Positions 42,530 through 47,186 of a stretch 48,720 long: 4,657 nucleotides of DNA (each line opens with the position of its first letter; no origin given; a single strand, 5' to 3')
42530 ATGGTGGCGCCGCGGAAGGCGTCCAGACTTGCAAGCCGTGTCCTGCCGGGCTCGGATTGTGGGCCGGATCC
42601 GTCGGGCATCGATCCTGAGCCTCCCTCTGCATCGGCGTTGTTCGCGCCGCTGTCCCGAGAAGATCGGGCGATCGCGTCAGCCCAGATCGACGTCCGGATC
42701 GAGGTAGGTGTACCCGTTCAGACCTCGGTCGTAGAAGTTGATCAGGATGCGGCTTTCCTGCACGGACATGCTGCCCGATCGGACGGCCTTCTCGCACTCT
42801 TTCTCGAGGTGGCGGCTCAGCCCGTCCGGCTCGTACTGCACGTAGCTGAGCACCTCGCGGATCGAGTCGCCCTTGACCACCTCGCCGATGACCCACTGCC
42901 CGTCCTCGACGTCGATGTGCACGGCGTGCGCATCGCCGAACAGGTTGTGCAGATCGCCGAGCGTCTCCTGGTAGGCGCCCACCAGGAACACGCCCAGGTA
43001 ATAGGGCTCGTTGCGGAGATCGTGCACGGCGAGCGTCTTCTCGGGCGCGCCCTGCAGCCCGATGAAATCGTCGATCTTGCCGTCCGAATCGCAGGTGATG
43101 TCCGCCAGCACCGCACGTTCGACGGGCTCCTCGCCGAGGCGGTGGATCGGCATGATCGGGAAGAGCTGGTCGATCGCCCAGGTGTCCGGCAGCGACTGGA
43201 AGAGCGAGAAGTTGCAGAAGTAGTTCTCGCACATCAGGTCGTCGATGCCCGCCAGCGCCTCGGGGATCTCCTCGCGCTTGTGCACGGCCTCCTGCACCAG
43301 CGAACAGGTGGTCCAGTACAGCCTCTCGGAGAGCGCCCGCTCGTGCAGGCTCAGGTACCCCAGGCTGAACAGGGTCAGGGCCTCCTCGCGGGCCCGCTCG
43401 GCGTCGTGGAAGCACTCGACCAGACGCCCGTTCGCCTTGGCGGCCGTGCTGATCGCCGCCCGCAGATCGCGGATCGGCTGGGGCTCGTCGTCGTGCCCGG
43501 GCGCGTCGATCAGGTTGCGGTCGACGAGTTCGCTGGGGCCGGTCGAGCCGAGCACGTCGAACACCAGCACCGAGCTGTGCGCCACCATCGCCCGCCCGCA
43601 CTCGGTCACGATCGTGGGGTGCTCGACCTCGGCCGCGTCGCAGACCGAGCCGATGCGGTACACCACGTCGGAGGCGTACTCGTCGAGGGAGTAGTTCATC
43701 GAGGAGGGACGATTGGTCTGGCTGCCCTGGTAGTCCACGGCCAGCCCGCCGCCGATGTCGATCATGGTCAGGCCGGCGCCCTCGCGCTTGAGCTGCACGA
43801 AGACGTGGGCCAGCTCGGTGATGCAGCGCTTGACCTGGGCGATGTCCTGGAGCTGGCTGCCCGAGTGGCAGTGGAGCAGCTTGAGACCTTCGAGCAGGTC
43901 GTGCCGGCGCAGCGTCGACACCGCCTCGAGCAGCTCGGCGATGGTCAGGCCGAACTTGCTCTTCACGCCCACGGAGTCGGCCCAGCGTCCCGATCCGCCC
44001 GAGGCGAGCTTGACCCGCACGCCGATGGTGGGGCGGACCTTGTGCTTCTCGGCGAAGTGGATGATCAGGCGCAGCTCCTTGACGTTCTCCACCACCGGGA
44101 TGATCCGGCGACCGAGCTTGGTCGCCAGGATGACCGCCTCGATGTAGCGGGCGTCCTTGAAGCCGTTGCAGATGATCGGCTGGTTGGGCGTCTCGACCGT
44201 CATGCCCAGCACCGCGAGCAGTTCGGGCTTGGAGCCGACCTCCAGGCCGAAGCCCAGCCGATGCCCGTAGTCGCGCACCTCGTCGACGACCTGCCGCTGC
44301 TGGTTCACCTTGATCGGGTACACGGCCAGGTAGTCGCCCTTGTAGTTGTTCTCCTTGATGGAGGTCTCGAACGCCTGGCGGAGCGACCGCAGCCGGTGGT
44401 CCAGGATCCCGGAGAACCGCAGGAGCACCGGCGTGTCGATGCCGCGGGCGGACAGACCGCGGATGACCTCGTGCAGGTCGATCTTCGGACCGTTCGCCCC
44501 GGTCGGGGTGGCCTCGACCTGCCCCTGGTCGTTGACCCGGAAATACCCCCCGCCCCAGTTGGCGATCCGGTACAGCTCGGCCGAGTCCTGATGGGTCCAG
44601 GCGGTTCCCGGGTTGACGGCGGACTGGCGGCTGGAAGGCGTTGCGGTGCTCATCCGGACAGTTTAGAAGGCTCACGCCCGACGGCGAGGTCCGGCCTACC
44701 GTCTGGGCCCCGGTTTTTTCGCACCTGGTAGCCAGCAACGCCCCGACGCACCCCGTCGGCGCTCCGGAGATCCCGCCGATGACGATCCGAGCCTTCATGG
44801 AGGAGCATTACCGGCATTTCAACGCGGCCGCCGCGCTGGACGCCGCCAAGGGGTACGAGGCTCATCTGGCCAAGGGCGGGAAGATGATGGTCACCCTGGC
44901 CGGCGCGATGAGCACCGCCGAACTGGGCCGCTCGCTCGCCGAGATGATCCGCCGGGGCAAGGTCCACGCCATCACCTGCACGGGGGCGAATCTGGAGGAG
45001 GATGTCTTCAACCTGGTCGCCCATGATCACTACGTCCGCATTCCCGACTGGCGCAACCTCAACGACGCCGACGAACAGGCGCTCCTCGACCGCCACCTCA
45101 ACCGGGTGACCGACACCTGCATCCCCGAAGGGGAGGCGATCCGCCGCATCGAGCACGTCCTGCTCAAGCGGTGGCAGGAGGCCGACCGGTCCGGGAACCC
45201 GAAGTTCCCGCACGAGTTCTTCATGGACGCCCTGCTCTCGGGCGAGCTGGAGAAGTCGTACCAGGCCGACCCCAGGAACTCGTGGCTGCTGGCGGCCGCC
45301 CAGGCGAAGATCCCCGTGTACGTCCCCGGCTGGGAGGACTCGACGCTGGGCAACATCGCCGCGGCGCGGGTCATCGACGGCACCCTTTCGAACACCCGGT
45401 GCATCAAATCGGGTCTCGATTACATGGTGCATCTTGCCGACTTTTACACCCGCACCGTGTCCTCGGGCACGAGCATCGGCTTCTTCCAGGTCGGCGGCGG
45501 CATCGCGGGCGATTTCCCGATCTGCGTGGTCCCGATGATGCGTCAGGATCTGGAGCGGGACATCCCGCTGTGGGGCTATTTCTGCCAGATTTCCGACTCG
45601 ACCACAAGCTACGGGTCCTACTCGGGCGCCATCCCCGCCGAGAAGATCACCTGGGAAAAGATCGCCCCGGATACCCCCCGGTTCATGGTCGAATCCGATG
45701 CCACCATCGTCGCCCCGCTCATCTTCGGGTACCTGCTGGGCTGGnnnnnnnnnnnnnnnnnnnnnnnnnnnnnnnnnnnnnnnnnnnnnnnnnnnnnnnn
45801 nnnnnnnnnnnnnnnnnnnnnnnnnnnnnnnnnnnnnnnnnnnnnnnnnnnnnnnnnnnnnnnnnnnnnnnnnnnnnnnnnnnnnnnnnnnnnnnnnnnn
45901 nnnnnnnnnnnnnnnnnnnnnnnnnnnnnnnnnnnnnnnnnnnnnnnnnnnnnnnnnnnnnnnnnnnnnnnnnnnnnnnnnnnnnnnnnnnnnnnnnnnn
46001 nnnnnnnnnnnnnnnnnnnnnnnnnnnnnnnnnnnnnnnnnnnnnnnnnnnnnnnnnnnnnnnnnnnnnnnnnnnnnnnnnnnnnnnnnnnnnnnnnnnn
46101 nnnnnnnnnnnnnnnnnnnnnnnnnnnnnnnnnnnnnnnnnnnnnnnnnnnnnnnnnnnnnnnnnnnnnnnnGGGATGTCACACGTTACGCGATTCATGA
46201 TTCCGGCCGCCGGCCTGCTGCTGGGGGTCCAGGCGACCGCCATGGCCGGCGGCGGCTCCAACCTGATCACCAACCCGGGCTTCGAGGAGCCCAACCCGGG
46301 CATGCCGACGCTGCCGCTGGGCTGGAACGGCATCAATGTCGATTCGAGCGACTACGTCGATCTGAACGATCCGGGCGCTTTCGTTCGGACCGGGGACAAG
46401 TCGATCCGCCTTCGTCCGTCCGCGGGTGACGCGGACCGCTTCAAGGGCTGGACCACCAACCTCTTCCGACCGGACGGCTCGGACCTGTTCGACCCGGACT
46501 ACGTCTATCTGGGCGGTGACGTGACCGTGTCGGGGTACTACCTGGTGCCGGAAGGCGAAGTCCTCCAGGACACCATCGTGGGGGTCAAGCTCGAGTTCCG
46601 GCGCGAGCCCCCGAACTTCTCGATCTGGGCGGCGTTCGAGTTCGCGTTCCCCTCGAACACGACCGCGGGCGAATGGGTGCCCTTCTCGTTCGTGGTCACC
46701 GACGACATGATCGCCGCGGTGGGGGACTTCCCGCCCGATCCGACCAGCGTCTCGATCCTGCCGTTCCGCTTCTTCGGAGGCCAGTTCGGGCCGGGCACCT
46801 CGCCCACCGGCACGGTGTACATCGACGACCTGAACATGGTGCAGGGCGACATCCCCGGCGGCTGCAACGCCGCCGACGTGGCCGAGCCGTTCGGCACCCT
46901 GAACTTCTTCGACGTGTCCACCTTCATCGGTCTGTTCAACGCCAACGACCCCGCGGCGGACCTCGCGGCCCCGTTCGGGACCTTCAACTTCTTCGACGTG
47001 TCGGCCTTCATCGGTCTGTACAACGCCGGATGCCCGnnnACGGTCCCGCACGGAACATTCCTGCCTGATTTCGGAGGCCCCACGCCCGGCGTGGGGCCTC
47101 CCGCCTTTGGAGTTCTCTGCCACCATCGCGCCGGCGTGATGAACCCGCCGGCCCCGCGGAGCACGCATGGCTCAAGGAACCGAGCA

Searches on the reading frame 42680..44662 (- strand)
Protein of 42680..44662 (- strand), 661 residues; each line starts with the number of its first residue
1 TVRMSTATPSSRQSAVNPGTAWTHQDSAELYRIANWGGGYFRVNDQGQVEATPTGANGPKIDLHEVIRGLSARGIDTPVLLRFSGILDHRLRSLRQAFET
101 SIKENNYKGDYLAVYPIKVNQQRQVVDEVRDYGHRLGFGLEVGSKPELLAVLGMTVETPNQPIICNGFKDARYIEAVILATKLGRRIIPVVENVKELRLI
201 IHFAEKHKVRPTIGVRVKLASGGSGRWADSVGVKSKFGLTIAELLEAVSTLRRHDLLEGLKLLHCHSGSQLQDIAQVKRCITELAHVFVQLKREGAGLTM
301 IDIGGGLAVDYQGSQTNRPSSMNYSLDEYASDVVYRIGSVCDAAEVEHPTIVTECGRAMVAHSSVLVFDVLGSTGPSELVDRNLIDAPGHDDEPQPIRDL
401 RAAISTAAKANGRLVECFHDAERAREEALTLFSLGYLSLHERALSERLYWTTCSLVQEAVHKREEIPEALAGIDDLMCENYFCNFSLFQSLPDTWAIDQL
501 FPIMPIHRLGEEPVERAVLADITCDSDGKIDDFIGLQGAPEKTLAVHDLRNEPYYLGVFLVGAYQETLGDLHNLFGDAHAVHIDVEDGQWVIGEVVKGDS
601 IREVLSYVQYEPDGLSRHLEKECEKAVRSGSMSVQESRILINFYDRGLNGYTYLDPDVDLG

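Call 17: search_protein_families(library=pfam, proteins=[window:42680-44662:-], max_evalue=0.001)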
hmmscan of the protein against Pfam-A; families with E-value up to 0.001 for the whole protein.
window:42680-44662:- (661 aa): 3 families
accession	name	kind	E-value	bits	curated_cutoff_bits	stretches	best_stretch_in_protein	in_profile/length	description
PF02784.22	Orn_Arg_deC_N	-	2.3e-36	125.8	23.4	1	108-361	16-247/247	Pyridoxal-dependent decarboxylase, pyridoxal binding domain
PF17810.6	Arg_decarb_HB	-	1.8e-18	67.1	23.3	1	391-470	2-80/84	Arginine decarboxylase helical bundle domain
PF17944.6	Arg_decarbox_C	-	3.3e-15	56.8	23.3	1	601-654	1-51/51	Arginine decarboxylase C-terminal helical extension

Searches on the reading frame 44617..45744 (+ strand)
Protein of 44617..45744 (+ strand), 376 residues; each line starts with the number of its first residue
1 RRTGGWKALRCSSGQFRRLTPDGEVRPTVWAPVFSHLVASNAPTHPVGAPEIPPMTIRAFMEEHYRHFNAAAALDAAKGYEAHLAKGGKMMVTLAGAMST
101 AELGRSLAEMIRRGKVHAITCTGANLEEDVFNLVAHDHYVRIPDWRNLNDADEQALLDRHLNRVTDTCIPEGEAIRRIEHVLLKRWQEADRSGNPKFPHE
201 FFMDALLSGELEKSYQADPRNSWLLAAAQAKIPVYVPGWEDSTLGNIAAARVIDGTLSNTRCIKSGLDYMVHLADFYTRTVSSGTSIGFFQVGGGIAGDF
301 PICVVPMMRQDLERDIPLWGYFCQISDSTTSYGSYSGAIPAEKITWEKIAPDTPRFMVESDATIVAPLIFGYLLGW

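Call 17: search_protein_families(library=pfam, proteins=[window:44617-45744:+], max_evalue=0.001)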
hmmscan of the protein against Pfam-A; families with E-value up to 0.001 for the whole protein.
window:44617-45744:+ (376 aa): 1 family
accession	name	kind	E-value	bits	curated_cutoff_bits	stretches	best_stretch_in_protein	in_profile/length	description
PF01916.23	DS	-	1.8e-40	139.5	27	1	68-371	11-286/288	Deoxyhypusine synthase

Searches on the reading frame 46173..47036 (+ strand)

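Call 17: search_protein_families(library=pfam, proteins=[window:46173-47036:+], max_evalue=0.001)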
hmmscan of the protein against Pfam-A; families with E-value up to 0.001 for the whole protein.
window:46173-47036:+ (288 aa): 0 families

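Call 55: search_protein_families(library=ncbifam, proteins=[window:46173-47036:+], max_evalue=0.001)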
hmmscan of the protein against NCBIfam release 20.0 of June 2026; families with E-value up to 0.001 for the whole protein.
window:46173-47036:+ (288 aa): 1 family
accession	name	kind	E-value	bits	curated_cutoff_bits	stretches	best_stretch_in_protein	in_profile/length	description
NF041540.1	dockerin_GC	domain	1.9e-09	37.8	29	1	233-287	2-67/67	GC-type dockerin domain-anchored protein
